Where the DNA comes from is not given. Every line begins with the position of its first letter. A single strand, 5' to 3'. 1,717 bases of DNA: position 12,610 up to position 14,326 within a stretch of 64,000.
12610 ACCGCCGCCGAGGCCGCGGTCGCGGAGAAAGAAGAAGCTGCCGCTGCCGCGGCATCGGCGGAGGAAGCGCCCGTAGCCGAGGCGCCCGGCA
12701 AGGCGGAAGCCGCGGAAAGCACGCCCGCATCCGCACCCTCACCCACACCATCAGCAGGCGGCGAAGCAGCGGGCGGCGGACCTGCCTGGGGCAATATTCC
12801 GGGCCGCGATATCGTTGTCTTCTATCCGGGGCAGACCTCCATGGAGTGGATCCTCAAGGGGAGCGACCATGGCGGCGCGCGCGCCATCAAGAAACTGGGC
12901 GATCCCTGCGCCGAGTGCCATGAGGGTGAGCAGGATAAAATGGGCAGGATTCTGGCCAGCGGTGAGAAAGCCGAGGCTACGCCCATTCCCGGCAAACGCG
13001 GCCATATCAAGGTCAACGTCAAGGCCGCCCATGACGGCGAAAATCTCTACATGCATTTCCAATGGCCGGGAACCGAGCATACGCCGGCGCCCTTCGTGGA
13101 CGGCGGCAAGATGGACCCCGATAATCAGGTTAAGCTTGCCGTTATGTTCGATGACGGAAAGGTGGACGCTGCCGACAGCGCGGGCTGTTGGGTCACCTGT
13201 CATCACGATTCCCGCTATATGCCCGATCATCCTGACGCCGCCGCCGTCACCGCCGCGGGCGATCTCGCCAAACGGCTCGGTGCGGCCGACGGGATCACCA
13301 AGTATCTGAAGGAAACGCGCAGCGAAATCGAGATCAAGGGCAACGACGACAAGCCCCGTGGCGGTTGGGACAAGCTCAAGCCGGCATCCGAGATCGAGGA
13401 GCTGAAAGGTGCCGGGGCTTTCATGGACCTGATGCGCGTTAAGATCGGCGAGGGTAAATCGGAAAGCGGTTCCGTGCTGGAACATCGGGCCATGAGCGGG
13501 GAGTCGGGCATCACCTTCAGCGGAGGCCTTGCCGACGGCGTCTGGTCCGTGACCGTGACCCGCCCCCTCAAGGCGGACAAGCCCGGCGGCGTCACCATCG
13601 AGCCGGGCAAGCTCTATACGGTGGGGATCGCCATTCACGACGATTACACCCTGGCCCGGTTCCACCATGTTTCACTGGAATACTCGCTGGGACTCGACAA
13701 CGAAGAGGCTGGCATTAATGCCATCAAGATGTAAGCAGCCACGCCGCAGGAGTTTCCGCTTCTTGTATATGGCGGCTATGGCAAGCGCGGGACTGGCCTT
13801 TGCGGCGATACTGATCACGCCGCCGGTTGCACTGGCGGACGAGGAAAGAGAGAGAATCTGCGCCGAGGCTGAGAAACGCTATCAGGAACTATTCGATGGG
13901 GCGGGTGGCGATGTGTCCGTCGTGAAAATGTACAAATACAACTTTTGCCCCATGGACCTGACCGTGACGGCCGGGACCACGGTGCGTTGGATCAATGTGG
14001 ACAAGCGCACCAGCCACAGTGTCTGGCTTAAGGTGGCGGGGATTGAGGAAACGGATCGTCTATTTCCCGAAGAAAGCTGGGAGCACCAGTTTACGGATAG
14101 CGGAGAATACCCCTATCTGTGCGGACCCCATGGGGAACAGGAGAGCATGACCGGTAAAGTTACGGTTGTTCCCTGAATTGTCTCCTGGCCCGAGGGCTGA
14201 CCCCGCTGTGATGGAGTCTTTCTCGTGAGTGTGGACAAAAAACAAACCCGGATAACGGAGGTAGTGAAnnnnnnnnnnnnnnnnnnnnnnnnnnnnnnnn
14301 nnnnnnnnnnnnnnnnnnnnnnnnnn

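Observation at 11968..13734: NirT/NapC tetraheme cytochrome fused to a large extra C-terminal heme domain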

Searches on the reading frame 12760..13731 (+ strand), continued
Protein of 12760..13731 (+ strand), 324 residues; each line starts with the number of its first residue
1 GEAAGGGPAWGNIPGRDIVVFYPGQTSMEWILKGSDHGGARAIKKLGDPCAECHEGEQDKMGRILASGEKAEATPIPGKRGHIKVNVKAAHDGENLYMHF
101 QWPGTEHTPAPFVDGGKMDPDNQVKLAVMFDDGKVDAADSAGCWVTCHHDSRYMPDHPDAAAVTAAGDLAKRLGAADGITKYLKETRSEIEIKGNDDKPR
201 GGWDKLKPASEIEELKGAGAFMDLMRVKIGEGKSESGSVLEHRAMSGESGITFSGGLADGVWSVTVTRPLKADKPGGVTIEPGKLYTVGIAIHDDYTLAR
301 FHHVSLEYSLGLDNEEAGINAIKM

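Call 44: search_solved_structures(query=A2, max_evalue=10, show_alignments=3)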
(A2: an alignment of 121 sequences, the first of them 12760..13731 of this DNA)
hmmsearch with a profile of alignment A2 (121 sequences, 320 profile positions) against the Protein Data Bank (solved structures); distinct sequences matched with E-value up to 10: 7.
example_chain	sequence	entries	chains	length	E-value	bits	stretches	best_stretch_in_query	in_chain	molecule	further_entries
7b04_C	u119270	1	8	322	1.6e-08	37.1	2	236-296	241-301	Nitrite oxidoreductase subunit C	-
2ivf_C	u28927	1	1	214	5.4e-06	28.9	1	217-299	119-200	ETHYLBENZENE DEHYDROGENASE GAMMA-SUBUNIT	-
1e8e_A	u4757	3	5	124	0.035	16.3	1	69-94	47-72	CYTOCHROME C'' | CYTOCHROME C""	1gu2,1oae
7zcb_B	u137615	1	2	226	0.31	13.2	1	246-297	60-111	Pikachurin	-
1pqz_A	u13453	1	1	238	0.5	12.5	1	154-270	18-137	MCMV M144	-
3oaj_A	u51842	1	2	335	0.85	11.8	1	75-125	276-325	Putative ring-cleaving dioxygenase mhqO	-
9l08_A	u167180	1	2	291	1.3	11.1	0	57-88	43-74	Covalently Connected Cytochrome c555 trimer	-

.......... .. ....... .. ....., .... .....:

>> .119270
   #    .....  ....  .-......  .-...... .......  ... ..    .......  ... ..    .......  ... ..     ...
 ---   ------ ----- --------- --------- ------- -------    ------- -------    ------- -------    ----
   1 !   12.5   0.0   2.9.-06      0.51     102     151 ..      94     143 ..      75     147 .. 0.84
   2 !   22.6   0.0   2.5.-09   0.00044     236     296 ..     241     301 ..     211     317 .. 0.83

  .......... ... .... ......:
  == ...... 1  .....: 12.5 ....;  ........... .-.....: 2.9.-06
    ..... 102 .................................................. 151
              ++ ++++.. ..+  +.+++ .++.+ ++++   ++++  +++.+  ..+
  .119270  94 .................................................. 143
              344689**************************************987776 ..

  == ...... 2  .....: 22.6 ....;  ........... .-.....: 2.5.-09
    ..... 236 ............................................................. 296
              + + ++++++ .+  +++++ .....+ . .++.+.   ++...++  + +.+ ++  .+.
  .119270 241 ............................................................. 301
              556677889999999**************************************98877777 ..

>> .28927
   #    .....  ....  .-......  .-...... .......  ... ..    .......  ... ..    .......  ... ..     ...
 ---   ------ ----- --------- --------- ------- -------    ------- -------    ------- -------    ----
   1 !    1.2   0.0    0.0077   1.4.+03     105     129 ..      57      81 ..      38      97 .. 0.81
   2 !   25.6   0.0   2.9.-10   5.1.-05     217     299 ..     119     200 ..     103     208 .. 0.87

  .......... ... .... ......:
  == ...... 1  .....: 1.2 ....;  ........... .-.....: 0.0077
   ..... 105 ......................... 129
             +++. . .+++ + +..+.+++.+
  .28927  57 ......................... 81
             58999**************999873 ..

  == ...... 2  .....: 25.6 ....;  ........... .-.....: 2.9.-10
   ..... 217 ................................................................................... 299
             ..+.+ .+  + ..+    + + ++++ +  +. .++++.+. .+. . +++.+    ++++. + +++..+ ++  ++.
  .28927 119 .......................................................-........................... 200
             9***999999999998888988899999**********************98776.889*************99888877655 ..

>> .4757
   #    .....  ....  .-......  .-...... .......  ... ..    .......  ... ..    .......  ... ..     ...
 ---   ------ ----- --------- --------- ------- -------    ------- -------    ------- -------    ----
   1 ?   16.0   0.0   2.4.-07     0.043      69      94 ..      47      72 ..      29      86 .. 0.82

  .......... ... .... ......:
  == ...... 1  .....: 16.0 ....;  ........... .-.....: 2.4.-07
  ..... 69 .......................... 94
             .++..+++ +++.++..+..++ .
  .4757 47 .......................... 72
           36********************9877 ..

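Call 74: find_encoding_contigs(protein=P0271, flank=6000, max_places=2)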
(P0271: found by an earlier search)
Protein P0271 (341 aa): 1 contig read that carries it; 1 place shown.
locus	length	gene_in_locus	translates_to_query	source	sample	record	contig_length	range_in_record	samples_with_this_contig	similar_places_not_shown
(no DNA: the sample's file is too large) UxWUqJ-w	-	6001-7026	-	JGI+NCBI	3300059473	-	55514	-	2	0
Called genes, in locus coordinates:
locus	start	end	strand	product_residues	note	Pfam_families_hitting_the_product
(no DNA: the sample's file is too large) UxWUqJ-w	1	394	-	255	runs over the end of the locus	PF13852:DUF4197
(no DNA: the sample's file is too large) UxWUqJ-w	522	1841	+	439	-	PF00115:COX1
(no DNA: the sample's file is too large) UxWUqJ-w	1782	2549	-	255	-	PF00027:cNMP_binding, PF13545:HTH_Crp_2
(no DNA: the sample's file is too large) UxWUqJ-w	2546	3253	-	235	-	PF00027:cNMP_binding, PF13545:HTH_Crp_2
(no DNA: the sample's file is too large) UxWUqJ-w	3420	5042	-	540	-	PF13442:Cytochrome_CBB3, PF00034:Cytochrom_C (faint), PF02239:Cytochrom_D1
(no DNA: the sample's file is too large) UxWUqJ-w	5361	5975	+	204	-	PF03264:Cytochrom_NNT, PF02085:Cytochrom_CIII (faint), PF14522:Cytochrome_C7 (faint), PF14537:Cytochrom_c3_2 (faint)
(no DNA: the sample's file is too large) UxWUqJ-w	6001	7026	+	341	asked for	PF09459:EB_dh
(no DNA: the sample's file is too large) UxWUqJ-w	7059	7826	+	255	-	PF00590:TP_methylase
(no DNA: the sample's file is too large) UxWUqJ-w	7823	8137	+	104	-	PF13442:Cytochrome_CBB3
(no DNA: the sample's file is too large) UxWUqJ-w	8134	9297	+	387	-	PF02239:Cytochrom_D1, PF10282:Lactonase (faint), PF25174:Beta-prop_THOC3 (faint)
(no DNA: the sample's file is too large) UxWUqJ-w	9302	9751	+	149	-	PF13404:HTH_AsnC-type, PF22451:NirdL-like_HTH, PF17805:AsnC_trans_reg2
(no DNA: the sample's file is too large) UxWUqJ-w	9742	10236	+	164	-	PF22451:NirdL-like_HTH, PF17805:AsnC_trans_reg2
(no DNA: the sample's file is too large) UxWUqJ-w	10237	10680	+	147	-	PF13404:HTH_AsnC-type, PF22451:NirdL-like_HTH, PF17805:AsnC_trans_reg2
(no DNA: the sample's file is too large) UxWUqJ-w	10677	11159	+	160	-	PF22451:NirdL-like_HTH, PF17805:AsnC_trans_reg2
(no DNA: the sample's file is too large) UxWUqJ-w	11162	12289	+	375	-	PF13353:Fer4_12, PF04055:Radical_SAM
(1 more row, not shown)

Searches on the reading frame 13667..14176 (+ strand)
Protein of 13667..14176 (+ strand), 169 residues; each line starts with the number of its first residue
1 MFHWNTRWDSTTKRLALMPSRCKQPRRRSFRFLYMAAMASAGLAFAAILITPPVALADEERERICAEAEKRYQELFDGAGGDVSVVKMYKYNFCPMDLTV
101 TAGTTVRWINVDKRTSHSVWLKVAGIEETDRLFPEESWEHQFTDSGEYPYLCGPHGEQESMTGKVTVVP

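Call 3: search_protein_families(library=pfam, proteins=[window:13667-14176:+], max_evalue=0.01)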
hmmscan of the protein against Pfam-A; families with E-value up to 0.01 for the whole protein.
window:13667-14176:+ (169 aa): 2 families
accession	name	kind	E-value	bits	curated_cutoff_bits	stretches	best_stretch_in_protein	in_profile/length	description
PF00127.26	Copper-bind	-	1.6e-07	32.1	21.2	1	90-167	11-98/99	Copper binding proteins, plastocyanin/azurin family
PF13473.12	Cupredoxin_1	-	2.2e-05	24.8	27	1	83-167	22-104/104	Cupredoxin-like domain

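Call 4: search_protein_families(library=ncbifam, proteins=[window:13667-14176:+], max_evalue=0.01)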
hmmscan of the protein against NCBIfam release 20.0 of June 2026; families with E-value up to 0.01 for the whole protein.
window:13667-14176:+ (169 aa): 3 families
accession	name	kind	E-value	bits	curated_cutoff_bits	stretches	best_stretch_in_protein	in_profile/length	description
TIGR02656.1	cyanin_plasto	equivalog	1.1e-08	35.4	87.85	1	89-167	10-98/99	plastocyanin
TIGR03102.1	halo_cynanin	subfamily_domain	2.4e-07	30.8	93.8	1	90-167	36-114/115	halocyanin domain-containing protein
TIGR02657.1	amicyanin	equivalog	8.7e-07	29.2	110.2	1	86-167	1-82/83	amicyanin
